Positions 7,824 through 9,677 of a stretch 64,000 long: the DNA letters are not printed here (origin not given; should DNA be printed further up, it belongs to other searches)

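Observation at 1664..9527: Sulfolipid mini-cluster in a eukaryotic nucleus: SQD1 - plastidic G6PD - SQD2 within 8 kb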

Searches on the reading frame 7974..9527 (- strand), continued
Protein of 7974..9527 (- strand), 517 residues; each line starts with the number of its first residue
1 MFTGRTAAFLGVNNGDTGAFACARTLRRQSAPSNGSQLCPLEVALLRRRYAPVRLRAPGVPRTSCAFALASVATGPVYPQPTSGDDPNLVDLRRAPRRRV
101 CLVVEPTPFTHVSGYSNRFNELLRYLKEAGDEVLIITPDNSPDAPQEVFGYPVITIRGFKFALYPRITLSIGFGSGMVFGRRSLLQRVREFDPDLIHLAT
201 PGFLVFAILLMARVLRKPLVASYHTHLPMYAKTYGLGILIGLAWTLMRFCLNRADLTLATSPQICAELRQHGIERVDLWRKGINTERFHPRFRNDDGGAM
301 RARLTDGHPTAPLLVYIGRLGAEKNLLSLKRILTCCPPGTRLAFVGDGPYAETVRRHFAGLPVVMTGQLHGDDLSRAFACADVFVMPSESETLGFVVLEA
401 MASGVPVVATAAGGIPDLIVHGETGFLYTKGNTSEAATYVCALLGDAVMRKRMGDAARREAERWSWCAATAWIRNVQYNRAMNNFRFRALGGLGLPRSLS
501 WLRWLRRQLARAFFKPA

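Call 59: find_encoding_contigs(protein=P0043, flank=8000, max_places=6)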
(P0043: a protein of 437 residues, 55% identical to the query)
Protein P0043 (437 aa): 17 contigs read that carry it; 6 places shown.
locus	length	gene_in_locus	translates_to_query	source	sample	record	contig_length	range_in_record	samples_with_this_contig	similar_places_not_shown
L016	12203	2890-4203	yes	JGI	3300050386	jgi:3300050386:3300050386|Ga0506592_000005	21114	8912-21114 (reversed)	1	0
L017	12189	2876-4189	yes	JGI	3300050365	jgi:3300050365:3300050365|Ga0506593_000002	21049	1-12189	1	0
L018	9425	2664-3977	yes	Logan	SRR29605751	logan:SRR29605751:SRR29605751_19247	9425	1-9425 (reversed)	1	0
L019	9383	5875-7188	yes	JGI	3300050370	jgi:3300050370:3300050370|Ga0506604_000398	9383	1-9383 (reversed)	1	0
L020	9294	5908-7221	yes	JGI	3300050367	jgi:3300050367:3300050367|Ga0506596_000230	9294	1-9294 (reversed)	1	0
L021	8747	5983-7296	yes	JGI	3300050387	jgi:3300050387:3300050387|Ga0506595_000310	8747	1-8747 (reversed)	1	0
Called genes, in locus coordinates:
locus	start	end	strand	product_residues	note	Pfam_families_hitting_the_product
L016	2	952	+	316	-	?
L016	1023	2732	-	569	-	PF01370:Epimerase, PF16363:GDP_Man_Dehyd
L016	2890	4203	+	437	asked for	PF13439:Glyco_transf_4, PF13579:Glyco_trans_4_4, PF00534:Glycos_transf_1, PF13692:Glyco_trans_1_4, PF13524:Glyco_trans_1_2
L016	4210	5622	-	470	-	PF13520:AA_permease_2, PF00324:AA_permease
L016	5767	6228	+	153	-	PF00179:UQ_con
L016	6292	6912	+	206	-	PF01294:Ribosomal_L13e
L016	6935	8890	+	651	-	PF00076:RRM_1, PF23085:RRM_PARP14_3 (faint), PF00076:RRM_1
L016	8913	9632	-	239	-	PF05148:Methyltransf_8 (weak), PF13489:Methyltransf_23, PF13649:Methyltransf_25, PF13847:Methyltransf_31, PF08241:Methyltransf_11, PF08242:Methyltransf_12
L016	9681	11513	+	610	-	-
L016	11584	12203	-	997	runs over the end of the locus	PF01624:MutS_I, PF05188:MutS_II, PF05192:MutS_III, PF05190:MutS_IV, PF00488:MutS_V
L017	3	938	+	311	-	?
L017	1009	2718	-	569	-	PF01370:Epimerase, PF16363:GDP_Man_Dehyd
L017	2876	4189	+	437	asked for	PF13439:Glyco_transf_4, PF13579:Glyco_trans_4_4, PF00534:Glycos_transf_1, PF13692:Glyco_trans_1_4, PF13524:Glyco_trans_1_2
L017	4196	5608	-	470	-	PF13520:AA_permease_2, PF00324:AA_permease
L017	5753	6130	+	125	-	PF00179:UQ_con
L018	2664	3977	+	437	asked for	PF13439:Glyco_transf_4, PF13579:Glyco_trans_4_4, PF00534:Glycos_transf_1, PF13692:Glyco_trans_1_4, PF13524:Glyco_trans_1_2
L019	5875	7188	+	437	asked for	PF13439:Glyco_transf_4, PF13579:Glyco_trans_4_4, PF00534:Glycos_transf_1, PF13692:Glyco_trans_1_4, PF13524:Glyco_trans_1_2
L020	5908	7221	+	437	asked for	PF13439:Glyco_transf_4, PF13579:Glyco_trans_4_4, PF00534:Glycos_transf_1, PF13692:Glyco_trans_1_4, PF13524:Glyco_trans_1_2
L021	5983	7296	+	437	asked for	PF13439:Glyco_transf_4, PF13579:Glyco_trans_4_4, PF00534:Glycos_transf_1, PF13692:Glyco_trans_1_4, PF13524:Glyco_trans_1_2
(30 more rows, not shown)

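Call 80: search_solved_structures(query=L007:20772-21224:-, max_evalue=1e-30)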
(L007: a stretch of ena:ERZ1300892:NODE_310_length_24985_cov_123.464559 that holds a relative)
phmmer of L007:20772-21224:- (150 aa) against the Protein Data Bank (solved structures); distinct sequences matched with E-value up to 1e-30: 168 (the best 60 are shown).
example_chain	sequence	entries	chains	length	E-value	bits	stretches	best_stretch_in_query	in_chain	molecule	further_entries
6d6i_B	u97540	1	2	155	1.3e-66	226.6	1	3-149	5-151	Ubiquitin-conjugating enzyme E2 N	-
4nri_B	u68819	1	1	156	1.3e-66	226.5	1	5-149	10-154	Ubiquitin-conjugating enzyme E2 N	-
2c2v_B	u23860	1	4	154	1.4e-66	226.4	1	4-149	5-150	Ubiquitin-conjugating enzyme E2 N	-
3hct_B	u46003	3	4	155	1.8e-66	226.1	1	5-149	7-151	Ubiquitin-conjugating enzyme E2 N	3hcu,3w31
7bxg_B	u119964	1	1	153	1.8e-66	226.1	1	5-149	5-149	Ubiquitin-conjugating enzyme E2 N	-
1j7d_B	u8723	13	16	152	1.9e-66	226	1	5-149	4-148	UBIQUITIN-CONJUGATING ENZYME E2-17 KDA | Ubiquitin-conjugating enzyme E2 N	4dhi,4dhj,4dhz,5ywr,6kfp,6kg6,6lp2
4tkp_A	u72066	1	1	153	1.9e-66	226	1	5-149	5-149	Ubiquitin-conjugating enzyme E2 N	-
4onm_B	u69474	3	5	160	2.1e-66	225.9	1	5-149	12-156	Ubiquitin-conjugating enzyme E2 N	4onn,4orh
9lhj_A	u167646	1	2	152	2.2e-66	225.8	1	5-149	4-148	Ubiquitin-conjugating enzyme E2 N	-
4ip3_B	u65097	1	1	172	2.5e-66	225.6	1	5-149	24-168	Ubiquitin-conjugating enzyme E2 N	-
3von_C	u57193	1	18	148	2.8e-66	225.4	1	5-149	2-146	Ubiquitin-conjugating enzyme E2 N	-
6jky_B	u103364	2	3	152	5.1e-66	224.6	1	5-149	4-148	Ubiquitin-conjugating enzyme E2 N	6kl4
1jat_A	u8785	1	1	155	6e-66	224.4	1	4-150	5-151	Ubiquitin-Conjugating Enzyme E2-17.5 KDA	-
6zht_B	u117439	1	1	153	6.9e-66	224.2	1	5-150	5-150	Ubiquitin-conjugating enzyme E2 13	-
6zhs_B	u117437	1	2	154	7e-66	224.1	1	5-150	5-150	Ubiquitin-conjugating enzyme E2 13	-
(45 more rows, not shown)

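Call 81: search_solved_structures(query=L016:5767-6228:+, max_evalue=1e-30)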
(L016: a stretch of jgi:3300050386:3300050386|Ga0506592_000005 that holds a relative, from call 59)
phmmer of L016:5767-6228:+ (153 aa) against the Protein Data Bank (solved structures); distinct sequences matched with E-value up to 1e-30: 175 (the best 60 are shown).
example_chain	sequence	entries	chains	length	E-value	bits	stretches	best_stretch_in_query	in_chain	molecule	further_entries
6d6i_B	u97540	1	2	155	6.5e-78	263.1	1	4-151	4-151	Ubiquitin-conjugating enzyme E2 N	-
7bxg_B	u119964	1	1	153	7.2e-78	262.9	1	3-151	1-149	Ubiquitin-conjugating enzyme E2 N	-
3hct_B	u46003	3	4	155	9.6e-78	262.5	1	4-151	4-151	Ubiquitin-conjugating enzyme E2 N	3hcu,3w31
2c2v_B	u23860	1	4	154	1.2e-77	262.3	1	4-151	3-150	Ubiquitin-conjugating enzyme E2 N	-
4ip3_B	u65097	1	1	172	1.4e-77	262.1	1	4-151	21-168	Ubiquitin-conjugating enzyme E2 N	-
4onm_B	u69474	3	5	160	1.4e-77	262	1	4-151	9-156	Ubiquitin-conjugating enzyme E2 N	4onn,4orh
4tkp_A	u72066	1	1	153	1.4e-77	262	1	5-151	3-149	Ubiquitin-conjugating enzyme E2 N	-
4nri_B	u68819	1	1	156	1.6e-77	261.8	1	6-151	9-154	Ubiquitin-conjugating enzyme E2 N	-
1j7d_B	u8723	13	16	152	1.7e-77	261.7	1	5-151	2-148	UBIQUITIN-CONJUGATING ENZYME E2-17 KDA | Ubiquitin-conjugating enzyme E2 N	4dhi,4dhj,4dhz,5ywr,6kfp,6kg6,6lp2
3von_C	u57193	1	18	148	5.9e-77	260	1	6-151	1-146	Ubiquitin-conjugating enzyme E2 N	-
9lhj_A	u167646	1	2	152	1.1e-76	259.1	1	5-151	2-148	Ubiquitin-conjugating enzyme E2 N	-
6jky_B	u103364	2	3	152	1.2e-76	259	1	5-151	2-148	Ubiquitin-conjugating enzyme E2 N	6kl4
4nrg_B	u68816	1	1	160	1.3e-76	258.9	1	4-151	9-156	Ubiquitin-conjugating enzyme E2 N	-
4nr3_B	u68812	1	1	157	2e-76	258.3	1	4-151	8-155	Ubiquitin-conjugating enzyme E2 N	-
4whv_B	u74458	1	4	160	7e-76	256.5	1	4-151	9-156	Ubiquitin-conjugating enzyme E2 N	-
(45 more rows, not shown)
